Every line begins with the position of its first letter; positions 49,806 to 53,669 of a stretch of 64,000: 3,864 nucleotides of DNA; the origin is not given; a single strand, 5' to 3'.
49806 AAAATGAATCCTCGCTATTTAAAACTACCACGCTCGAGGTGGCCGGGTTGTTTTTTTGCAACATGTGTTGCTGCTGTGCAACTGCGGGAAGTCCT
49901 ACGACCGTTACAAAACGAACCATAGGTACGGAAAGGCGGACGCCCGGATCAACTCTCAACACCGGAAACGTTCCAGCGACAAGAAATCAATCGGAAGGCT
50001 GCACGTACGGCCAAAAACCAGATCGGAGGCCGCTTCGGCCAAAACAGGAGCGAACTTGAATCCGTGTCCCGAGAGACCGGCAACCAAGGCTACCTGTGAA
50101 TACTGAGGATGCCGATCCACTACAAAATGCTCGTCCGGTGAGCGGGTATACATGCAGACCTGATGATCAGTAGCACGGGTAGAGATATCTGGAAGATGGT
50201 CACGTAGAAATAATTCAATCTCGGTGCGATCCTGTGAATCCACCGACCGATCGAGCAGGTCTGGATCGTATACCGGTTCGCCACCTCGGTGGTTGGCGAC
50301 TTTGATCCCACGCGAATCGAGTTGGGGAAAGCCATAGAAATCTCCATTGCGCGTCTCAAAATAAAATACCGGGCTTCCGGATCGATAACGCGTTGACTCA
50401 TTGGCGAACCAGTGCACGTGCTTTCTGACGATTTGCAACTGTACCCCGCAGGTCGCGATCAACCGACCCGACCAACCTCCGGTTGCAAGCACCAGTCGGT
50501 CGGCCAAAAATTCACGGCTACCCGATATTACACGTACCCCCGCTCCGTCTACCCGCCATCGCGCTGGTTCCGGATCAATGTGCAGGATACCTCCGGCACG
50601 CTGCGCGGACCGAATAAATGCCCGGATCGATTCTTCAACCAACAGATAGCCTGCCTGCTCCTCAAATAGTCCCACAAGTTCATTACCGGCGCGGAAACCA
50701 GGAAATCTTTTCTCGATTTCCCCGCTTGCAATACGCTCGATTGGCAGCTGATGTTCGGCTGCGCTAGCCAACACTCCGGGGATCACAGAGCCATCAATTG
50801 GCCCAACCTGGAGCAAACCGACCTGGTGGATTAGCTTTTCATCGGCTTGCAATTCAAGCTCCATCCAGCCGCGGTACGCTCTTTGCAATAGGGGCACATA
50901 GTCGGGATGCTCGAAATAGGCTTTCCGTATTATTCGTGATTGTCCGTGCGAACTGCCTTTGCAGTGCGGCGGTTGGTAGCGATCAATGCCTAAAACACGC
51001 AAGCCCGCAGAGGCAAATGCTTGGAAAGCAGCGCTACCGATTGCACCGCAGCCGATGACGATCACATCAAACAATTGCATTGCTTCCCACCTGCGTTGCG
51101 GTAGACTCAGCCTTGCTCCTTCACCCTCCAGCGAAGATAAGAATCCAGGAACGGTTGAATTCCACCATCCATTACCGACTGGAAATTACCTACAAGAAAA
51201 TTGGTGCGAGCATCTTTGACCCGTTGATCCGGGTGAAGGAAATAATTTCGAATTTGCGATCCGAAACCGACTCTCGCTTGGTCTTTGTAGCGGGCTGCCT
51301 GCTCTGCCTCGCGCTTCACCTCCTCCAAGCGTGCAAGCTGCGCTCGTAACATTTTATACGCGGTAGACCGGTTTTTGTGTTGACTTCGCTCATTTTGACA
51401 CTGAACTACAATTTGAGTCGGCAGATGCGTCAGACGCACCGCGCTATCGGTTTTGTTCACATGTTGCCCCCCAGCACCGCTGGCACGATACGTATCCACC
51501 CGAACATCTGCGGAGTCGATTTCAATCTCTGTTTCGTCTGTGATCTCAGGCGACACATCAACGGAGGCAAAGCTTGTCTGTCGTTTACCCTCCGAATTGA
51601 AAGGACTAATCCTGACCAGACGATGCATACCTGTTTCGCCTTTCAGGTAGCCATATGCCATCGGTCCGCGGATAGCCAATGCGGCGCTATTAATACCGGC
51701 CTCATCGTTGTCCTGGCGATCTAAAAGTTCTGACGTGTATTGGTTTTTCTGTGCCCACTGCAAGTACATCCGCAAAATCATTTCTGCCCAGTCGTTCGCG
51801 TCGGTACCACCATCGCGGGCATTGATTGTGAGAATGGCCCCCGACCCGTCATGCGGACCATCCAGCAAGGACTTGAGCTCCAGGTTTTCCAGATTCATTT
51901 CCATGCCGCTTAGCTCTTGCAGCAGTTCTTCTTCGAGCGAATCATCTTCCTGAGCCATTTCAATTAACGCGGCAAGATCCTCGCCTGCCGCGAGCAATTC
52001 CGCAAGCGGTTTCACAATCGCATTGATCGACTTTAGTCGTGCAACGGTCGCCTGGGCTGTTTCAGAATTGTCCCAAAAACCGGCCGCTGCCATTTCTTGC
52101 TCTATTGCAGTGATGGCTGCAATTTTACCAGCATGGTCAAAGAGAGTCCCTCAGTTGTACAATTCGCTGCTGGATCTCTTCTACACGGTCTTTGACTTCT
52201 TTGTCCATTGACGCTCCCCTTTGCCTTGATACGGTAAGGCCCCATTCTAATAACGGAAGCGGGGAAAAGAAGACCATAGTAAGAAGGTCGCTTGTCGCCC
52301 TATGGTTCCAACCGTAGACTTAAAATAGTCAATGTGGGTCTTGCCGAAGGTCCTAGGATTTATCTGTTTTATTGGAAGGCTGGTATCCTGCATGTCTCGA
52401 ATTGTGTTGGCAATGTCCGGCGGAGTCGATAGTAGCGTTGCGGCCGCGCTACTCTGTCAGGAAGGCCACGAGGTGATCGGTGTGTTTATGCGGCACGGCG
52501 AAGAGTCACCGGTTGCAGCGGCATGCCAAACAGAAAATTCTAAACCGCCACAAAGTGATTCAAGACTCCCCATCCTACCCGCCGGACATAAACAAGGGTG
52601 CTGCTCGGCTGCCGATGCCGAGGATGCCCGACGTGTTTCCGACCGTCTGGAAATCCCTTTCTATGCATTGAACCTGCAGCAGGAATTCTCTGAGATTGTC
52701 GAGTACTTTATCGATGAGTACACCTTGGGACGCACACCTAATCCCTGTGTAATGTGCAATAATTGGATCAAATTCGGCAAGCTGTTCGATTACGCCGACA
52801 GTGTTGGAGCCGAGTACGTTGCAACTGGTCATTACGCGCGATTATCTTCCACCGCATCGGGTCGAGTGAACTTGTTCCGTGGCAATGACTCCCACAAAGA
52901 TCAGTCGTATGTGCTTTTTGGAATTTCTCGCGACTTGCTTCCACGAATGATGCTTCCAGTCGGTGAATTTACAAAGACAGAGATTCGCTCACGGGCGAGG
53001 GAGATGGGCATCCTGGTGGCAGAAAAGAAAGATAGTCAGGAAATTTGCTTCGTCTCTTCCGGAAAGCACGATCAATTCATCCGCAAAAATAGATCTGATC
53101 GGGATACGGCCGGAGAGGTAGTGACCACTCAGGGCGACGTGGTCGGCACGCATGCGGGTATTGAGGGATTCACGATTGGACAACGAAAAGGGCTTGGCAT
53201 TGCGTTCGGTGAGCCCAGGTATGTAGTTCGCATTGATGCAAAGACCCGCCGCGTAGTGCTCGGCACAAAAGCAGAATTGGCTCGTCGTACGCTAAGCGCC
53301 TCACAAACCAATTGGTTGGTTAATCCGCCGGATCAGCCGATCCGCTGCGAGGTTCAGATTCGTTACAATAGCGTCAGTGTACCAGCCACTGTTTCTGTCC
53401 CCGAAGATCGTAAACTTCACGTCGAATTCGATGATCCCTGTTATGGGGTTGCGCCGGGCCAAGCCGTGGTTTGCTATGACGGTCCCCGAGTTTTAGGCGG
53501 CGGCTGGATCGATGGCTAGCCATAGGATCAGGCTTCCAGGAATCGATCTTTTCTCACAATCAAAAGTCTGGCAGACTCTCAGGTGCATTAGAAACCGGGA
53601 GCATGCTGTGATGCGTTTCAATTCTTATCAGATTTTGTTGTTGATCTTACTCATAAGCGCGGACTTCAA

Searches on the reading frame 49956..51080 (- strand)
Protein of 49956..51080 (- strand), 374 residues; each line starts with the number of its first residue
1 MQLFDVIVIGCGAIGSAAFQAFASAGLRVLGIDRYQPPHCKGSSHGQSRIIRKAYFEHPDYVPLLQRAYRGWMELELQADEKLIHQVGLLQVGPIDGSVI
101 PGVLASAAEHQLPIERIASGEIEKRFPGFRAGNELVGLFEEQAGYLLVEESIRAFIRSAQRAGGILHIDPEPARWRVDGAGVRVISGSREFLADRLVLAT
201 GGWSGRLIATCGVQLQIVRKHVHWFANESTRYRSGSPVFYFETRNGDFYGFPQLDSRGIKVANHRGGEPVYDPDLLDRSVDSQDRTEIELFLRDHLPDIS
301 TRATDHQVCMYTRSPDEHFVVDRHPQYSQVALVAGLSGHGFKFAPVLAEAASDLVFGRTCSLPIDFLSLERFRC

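Call 15: search_protein_families(library=pfam, proteins=[window:49956-51080:-])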
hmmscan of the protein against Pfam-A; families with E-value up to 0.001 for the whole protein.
window:49956-51080:- (374 aa): 2 families
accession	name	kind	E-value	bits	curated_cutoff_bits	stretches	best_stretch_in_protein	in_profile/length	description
PF01266.30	DAO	-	2.4e-38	133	27.9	1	5-354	1-353/353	FAD dependent oxidoreductase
PF07992.20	Pyr_redox_2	-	0.00094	19.1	26.1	0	4-213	1-119/291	Pyridine nucleotide-disulphide oxidoreductase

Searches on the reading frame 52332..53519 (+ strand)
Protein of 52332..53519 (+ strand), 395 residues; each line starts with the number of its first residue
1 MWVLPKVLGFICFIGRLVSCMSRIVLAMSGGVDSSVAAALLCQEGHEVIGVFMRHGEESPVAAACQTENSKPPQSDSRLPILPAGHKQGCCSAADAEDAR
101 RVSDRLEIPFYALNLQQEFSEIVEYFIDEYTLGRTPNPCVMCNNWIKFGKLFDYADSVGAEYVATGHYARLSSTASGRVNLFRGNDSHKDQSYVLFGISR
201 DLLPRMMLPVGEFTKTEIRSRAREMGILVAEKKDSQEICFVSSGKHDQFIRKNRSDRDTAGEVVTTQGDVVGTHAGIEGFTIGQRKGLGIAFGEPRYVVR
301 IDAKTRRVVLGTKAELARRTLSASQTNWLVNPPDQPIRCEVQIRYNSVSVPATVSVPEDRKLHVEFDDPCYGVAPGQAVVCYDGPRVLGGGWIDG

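Call 16: search_protein_families(library=pfam, proteins=[window:52332-53519:+])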
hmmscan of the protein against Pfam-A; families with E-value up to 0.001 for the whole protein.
window:52332-53519:+ (395 aa): 5 families
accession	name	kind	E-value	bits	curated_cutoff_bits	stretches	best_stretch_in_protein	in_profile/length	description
PF03054.22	tRNA_Me_trans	-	2.5e-69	233.4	20.6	1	23-242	2-201/202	tRNA methyl transferase HUP domain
PF20258.4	tRNA_Me_trans_C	-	2.8e-22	79.3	20.6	1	319-393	2-77/77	Aminomethyltransferase beta-barrel domain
PF20259.3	tRNA_Me_trans_M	-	6.5e-17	61.3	27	1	249-311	3-65/66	tRNA methyl transferase PRC-barrel domain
PF02540.23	NAD_synthase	-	0.0002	21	21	0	22-56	19-55/242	NAD synthase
PF00764.25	Arginosuc_synth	-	0.00031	21.3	27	0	23-57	1-36/162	Arginosuccinate synthase N-terminal HUP domain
